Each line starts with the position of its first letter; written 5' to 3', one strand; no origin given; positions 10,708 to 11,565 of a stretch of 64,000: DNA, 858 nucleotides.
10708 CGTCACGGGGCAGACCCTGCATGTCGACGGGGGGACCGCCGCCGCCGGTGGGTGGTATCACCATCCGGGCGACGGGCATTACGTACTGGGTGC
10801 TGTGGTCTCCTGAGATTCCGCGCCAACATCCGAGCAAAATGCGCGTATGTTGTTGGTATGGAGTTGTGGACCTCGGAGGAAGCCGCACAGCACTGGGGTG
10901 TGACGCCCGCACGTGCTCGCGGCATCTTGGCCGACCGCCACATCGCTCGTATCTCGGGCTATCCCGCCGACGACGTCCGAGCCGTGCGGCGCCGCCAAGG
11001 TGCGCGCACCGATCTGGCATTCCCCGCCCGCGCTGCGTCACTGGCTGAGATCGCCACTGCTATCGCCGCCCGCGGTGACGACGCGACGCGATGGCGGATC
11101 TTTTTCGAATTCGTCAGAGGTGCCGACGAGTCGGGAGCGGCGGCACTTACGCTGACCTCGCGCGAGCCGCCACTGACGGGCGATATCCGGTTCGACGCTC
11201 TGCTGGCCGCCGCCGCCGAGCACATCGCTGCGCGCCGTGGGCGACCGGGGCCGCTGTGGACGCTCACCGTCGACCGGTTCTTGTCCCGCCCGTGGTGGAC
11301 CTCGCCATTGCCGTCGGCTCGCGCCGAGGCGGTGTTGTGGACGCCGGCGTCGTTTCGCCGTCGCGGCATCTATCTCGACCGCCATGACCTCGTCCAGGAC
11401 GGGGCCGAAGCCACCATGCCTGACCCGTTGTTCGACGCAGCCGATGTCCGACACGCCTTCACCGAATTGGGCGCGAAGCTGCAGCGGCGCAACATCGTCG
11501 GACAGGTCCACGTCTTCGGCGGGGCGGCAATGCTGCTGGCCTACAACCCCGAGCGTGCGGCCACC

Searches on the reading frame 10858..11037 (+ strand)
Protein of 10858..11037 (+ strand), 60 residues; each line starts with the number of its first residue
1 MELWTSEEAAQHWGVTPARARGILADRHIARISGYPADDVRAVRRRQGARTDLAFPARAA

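Call 72: search_protein_families(library=pfam, proteins=[window:10858-11037:+], max_evalue=1)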
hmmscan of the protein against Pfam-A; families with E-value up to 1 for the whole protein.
window:10858-11037:+ (60 aa): 1 family
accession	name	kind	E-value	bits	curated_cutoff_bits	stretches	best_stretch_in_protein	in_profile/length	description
PF20038.5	HTH_59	-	0.22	12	27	1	3-19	7-23/66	Helix-turn-helix domain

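Call 73: search_protein_families(library=ncbifam, proteins=[window:10858-11037:+], max_evalue=1)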
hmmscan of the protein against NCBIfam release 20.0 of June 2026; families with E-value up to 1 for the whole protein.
window:10858-11037:+ (60 aa): 0 families

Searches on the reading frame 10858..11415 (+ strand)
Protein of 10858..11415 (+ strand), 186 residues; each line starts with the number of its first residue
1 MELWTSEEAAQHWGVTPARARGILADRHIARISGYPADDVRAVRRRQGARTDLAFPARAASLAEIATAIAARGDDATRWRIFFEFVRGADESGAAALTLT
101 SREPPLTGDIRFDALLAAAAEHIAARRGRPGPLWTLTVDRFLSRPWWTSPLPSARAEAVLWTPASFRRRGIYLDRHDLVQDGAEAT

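Call 22: find_homologous_proteins(query=A3, max_evalue=0.001)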
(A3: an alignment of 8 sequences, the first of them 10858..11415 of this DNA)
Query A3 (8 sequences) (186 aa, profile of the alignment): 557 proteins with E <= 0.001 among 8000 candidates; the best 120 are listed.
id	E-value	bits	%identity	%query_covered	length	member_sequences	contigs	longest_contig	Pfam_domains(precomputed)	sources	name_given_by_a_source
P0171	2.6e-57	211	51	65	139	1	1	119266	-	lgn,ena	-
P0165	3.8e-55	204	50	63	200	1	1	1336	PF12844.14,PF01381.29,PF13560.13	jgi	jgi:transcriptional regulator with XRE-family HTH domain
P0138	6.3e-55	203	60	65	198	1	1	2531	-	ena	-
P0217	6.7e-55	203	47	63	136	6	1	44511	-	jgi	jgi:hypothetical protein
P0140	3.3e-54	201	59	65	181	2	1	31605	PF13560.13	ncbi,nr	ncbi:MAG: helix-turn-helix transcriptional regulator [Propionibacteriaceae bacterium]|nr:helix-turn-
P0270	3.0e-53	198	57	63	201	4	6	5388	PF12844.14,PF01381.29,PF13560.13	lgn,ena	-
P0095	1.9e-52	195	71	75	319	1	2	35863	-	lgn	-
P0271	2.5e-52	195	51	63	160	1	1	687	-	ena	-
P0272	3.1e-52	194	51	63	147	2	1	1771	-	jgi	-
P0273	3.3e-52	194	53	63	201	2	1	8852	PF12844.14,PF01381.29,PF13560.13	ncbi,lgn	-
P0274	3.4e-52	194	54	63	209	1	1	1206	PF12844.14,PF01381.29,PF13560.13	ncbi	-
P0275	5.1e-52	194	51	71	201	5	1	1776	PF12844.14,PF01381.29,PF13560.13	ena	-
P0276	5.6e-52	193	50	63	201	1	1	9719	PF12844.14,PF01381.29,PF13560.13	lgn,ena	-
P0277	5.9e-52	193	52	71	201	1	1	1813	PF12844.14,PF01381.29,PF13560.13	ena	-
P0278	6.2e-52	193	49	69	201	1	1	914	PF12844.14,PF01381.29,PF13560.13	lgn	-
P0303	6.6e-51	190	49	63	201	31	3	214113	PF12844.14,PF01381.29,PF13560.13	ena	-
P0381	6.7e-49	183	51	63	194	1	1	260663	PF01381.29,PF13560.13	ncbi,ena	-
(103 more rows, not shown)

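Call 23: find_encoding_contigs(protein=P0381, flank=4000, max_places=2)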
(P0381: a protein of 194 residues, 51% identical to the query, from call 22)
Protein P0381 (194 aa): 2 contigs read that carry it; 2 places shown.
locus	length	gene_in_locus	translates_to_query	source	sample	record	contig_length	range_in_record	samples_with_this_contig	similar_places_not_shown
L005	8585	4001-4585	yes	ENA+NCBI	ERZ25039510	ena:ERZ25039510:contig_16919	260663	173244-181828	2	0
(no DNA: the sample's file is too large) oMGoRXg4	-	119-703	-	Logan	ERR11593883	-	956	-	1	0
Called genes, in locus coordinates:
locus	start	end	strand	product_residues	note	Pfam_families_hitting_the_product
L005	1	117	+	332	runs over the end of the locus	PF03007:WS_DGAT_cat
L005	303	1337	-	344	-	-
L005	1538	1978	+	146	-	PF00692:dUTPase, PF22769:DCD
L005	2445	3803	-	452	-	PF01548:DEDD_Tnp_IS110, PF02371:Transposase_20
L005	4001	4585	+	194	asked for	PF13560:HTH_31, PF01381:HTH_3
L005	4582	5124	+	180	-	PF19502:DUF6036 (weak)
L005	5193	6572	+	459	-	PF24735:DUF7686 (weak), PF24828:DUF7713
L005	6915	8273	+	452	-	PF21810:DUF6880 (weak)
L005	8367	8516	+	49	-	-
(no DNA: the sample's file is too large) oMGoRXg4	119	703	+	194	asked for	PF13560:HTH_31, PF01381:HTH_3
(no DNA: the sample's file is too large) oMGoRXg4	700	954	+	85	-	?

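Call 57: predict_structure(alignment_id=A5)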
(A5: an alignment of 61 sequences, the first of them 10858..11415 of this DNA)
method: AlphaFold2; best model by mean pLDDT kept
length: 186 residues; sequences in the alignment: 61
mean_pLDDT: 87.0   pTM: 0.68
mean pLDDT of the five models: 87.0, 84.1, 83.8, 83.7, 82.7
residues with pLDDT >= 90: 120; 70-90: 35; 50-70: 26; < 50: 5
segments of 3 or more residues with pLDDT < 50: 46-50
pLDDT, mean of each block of 10 residues (from residue 1): 78 90 82 62 50 70 98 96 95 93 98 98 96 97 95 94 97 91 64
secondary structure, 60 per line:
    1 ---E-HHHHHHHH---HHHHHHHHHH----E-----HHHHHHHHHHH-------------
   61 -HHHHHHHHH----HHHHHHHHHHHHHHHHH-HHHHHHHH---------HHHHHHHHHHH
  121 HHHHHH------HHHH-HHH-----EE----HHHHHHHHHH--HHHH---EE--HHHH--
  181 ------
elements in order: H6-13 H17-26 H37-47 H62-70 H75-91 H93-100 H110-126 H133-136 H152-161 H164-167 H175-178

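Call 59: fold_search(model_id=the predicted structure, library=pdb)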
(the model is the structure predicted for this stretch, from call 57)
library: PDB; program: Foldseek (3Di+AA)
matches with E <= 10: 28; with E <= 0.001: 0
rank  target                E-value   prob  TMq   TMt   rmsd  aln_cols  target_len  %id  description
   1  8jj6_A                1.6e+00  0.04  0.13  0.07  14.0       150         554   12  Structure of the NELF-BCE complex (released 2023-08-30)
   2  6w0v_B                1.7e+00  0.10  0.20  0.37   9.0        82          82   15  The Crystal Structure of the Mutant Nuclease Domain of Pyocin S8 with its Cognate Immunity Protein (released 2020-09-02)
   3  8uha_V                2.3e+00  0.03  0.14  0.07  11.1       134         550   12  Structure of paused transcription complex Pol II-DSIF-NELF - tilted (released 2024-03-20)
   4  4ksa_A                2.4e+00  0.06  0.19  0.09  15.0       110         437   16  Crystal Structure of Malonyl-CoA decarboxylase from Rhodopseudomonas palustris, Northeast Structural Genomics Consorti (released 2013-06-19)
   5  5i41                  3.6e+00  0.16  0.15  0.34  10.5        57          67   12  Structure of the apo RacA DNA binding domain (released 2016-05-04)
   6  9e6l_B                3.6e+00  0.04  0.14  0.09  16.9        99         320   20  Cryo-EM structure of yeast Rad51 nucleoprotein filament bound to Rad54peptide (released 2025-01-22)
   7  4ksa_C                4.1e+00  0.08  0.17  0.08  13.6        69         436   16  Crystal Structure of Malonyl-CoA decarboxylase from Rhodopseudomonas palustris, Northeast Structural Genomics Consorti (released 2013-06-19)
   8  5i4q_B                4.4e+00  0.06  0.17  0.27  12.1       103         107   13  Contact-dependent inhibition system from Escherichia coli NC101 - ternary CdiA/CdiI/EF-Tu complex (domains 2 and 3) (released 2017-06-28)
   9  4b43                  4.6e+00  0.10  0.13  0.08  12.1        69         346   20  Bacterial translation initiation factor IF2 (1-363), apo form, double mutant K86L H130A (released 2013-09-18)
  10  4yap                  4.6e+00  0.02  0.17  0.13  18.4       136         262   14  Crystal structure of LigG-apo form from Sphingobium sp. strain SYK-6 (released 2016-03-09)
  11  5fau_A                4.6e+00  0.01  0.10  0.04  11.6        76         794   16  wild-type choline TMA lyase in complex with choline (released 2016-09-28)
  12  8qbt_2                4.9e+00  0.06  0.16  0.34  11.5        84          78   18  E. coli ApdP-stalled ribosomal complex (released 2024-03-20)
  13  8d0v_A                5.2e+00  0.03  0.16  0.09  14.6       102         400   15  Human LanCL1 C264A mutant bound to GSH (released 2023-01-25)
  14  4b3x                  6.3e+00  0.08  0.14  0.08  12.0        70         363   20  Bacterial translation initiation factor IF2 (1-363), apo form (released 2013-05-29)
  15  3e73_A                6.7e+00  0.02  0.15  0.09  13.0        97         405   13  Crystal Structure of Human LanCL1 complexed with GSH (released 2009-06-30)
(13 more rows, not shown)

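Call 67: search_solved_structures(query=A5, max_evalue=10, show_alignments=1)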
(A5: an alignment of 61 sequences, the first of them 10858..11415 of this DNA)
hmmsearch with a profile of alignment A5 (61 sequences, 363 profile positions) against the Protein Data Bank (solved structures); distinct sequences matched with E-value up to 10: 1.
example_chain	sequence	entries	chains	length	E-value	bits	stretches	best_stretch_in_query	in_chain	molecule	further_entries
4hxt_A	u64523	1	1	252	3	9.9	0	25-74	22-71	De Novo Protein OR329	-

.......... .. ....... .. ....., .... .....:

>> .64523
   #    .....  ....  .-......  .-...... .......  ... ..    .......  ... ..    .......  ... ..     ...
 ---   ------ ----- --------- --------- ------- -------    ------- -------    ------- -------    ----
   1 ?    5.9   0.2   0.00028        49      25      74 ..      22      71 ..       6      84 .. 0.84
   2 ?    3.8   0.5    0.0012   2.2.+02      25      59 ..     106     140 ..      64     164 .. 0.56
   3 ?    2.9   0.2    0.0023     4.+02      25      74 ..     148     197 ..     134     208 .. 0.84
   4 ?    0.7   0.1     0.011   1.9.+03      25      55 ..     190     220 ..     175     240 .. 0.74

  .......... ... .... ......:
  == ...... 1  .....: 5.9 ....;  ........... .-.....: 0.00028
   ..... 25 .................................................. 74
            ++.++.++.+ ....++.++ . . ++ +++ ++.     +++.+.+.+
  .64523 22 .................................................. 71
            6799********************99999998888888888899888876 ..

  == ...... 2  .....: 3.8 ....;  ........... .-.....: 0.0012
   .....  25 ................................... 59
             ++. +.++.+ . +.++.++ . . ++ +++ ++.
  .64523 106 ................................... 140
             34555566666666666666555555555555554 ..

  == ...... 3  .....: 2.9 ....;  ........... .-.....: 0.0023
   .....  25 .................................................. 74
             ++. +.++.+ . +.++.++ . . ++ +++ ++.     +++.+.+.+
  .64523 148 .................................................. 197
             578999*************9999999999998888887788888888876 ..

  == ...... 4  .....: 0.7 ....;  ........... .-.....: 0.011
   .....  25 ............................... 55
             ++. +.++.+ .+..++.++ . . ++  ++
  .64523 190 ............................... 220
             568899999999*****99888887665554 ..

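Call 72: search_protein_families(library=pfam, proteins=[P0381], max_evalue=1)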
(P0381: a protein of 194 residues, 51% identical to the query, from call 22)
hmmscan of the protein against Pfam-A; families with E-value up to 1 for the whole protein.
P0381 (194 aa): 6 families
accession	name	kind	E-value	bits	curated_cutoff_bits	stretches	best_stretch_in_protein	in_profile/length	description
PF13560.12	HTH_31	-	2.4e-11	44.2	27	1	7-59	2-55/64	Helix-turn-helix domain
PF01381.28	HTH_3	-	4.1e-11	43.2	23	1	11-59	1-49/55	Helix-turn-helix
PF12844.13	HTH_19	-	0.019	15.3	30.2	1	11-51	4-44/64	Helix-turn-helix domain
PF15731.11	MqsA_antitoxin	-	0.024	15.2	30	1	9-52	72-115/131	Antitoxin component of bacterial toxin-antitoxin system, MqsA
PF13412.12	HTH_24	-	0.11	12.5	21.9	1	18-39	16-37/48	Winged helix-turn-helix DNA-binding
PF13443.12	HTH_26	-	0.15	12.8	22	1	19-58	10-50/63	Cro/C1-type HTH DNA-binding domain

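Call 73: search_protein_families(library=ncbifam, proteins=[P0381, L005:4582-5124:+], max_evalue=1)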
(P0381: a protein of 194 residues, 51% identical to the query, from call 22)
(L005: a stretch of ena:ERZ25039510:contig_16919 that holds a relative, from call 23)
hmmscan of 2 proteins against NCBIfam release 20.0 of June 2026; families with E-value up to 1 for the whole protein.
P0381 (194 aa): 16 families
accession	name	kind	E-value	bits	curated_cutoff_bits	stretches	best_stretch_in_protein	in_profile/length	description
TIGR03070.1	couple_hipB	subfamily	1e-10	41.4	71.65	1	7-61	3-57/58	type II toxin-antitoxin system Y4mF family antitoxin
NF041951.1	phage_RstR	subfamily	4.5e-06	26.9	80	1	10-54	6-50/108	RstR family transcriptional repressor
TIGR03830.1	CxxCG_CxxCG_HTH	subfamily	2.8e-05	23.9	61.8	1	9-56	68-114/127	type II TA system antitoxin MqsA family protein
NF006015.0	PRK08154.1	subfamily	0.00023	20.4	204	1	5-81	29-109/314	anaerobic benzoate catabolism transcriptional regulator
NF007257.0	PRK09706.1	subfamily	0.00082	19.2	101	1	5-54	4-53/135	transcriptional repressor DicA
TIGR00270.2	TIGR00270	equivalog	0.0065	16.3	110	1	8-56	77-125/159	multiprotein bridging factor aMBF1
NF010465.0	PRK13890.1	equivalog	0.0069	16.5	96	1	18-67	17-66/121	conjugal transfer protein TrbA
NF041265.1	NadS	equivalog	0.0071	16.6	60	1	11-48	35-72/94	NadS family protein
NF007408.0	PRK09943.1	equivalog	0.014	14.9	211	1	7-60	8-61/185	HTH-type transcriptional regulator PuuR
NF040522.1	VC1465_fam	subfamily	0.02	15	70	1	12-56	2-48/111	VC1465 family Xer recombination activation factor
NF041575.1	antitoxPezA_Strep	equivalog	0.054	13.5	290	1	7-55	2-50/158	type II toxin-antitoxin system antitoxin PezA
NF003162.0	PRK04140.1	equivalog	0.084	11.9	263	1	8-52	128-172/317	transcriptional regulator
NF052239.1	antitox_spr1629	equivalog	0.13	11.4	335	1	8-54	4-50/377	spr1629 family repressor/antitoxin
NF007271.0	PRK09726.1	equivalog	0.15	12.1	79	1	8-59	14-65/88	type II toxin-antitoxin system antitoxin HipB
NF047948.1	male_kill_WMK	equivalog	0.19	11.2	300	1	8-44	164-200/300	WO male-killing family protein Wmk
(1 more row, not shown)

L005:4582-5124:+ (180 aa): 0 families

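Call 76: fold_search(model_id=the predicted structure, library=viral)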
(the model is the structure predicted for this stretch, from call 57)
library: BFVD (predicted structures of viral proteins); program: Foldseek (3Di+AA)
matches with E <= 10: 133; with E <= 0.001: 0
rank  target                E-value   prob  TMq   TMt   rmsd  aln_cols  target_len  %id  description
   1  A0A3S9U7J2            7.5e-01  0.05  0.16  0.16  16.7       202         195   14  (no name in the UniProt tables at hand)
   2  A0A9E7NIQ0            8.5e-01  0.60  0.16  0.29  12.0        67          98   34  Uncharacterized protein [Streptomyces phage HFrancette]
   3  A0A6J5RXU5            9.6e-01  0.10  0.18  0.17  20.1       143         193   19  Uncharacterized protein [uncultured Caudovirales phage]
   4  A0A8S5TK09            9.6e-01  0.07  0.15  0.08  18.7       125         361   15  LAGLIDADG DNA endonuclease family [Podoviridae sp. ctz6O13]
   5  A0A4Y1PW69            1.0e+00  0.06  0.16  0.16  17.6       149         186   15  (no name in the UniProt tables at hand)
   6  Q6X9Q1                1.0e+00  0.03  0.14  0.07  13.9       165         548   16  (no name in the UniProt tables at hand)
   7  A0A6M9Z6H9            1.1e+00  0.06  0.15  0.12  18.8       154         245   12  D5 protein [Vibrio phage vB_ValS_X1]
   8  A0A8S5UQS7            1.3e+00  0.66  0.15  0.25   3.9        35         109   31  Putative GntR-family transcriptional regulator [Podoviridae sp. ctQyH19]
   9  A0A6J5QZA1            1.5e+00  0.20  0.15  0.16  10.3        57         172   26  Uncharacterized protein [uncultured Caudovirales phage]
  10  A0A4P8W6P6            1.6e+00  0.09  0.19  0.11  17.4       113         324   12  (no name in the UniProt tables at hand)
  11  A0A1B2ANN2            1.8e+00  0.28  0.14  0.31  11.0        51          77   20  (no name in the UniProt tables at hand)
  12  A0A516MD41            1.8e+00  0.06  0.16  0.15  16.9       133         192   16  (no name in the UniProt tables at hand)
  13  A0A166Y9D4            1.9e+00  0.15  0.16  0.14  14.2        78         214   20  HNH endonuclease [Gordonia phage OneUp]
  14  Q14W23                1.9e+00  0.04  0.15  0.08  16.8       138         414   14  ORF83 [Ranid herpesvirus 2]
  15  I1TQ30                2.1e+00  0.08  0.21  0.27  11.4       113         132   13  (no name in the UniProt tables at hand)
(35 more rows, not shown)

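Call 84: find_encoding_contigs(protein=P0303, flank=5000, max_places=3)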
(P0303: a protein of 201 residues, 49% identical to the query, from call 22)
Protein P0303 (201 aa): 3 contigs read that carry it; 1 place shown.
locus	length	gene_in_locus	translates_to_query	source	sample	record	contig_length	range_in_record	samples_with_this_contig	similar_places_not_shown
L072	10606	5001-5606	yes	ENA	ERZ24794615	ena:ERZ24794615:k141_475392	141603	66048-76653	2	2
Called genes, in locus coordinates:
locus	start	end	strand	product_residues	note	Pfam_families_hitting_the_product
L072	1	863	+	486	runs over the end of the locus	PF00528:BPD_transp_1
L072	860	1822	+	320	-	PF00005:ABC_tran, PF13304:AAA_21 (faint), PF08402:TOBE_2 (faint)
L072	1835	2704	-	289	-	PF12706:Lactamase_B_2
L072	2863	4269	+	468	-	PF00501:AMP-binding, PF13193:AMP-binding_C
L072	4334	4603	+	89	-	PF13443:HTH_26 (weak), PF13560:HTH_31, PF01381:HTH_3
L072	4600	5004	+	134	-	-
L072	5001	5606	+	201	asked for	PF12844:HTH_19 (weak), PF13560:HTH_31, PF01381:HTH_3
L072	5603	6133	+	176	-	-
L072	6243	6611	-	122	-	-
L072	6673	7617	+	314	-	PF12705:PDDEXK_1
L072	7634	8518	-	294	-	PF01471:PG_binding_1, PF03734:YkuD (weak)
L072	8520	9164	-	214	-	-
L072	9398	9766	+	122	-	PF00085:Thioredoxin, PF14595:Thioredoxin_9 (weak), PF13098:Thioredoxin_2 (weak)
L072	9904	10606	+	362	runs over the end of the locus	PF01926:MMR_HSR1, PF06071:YchF-GTPase_C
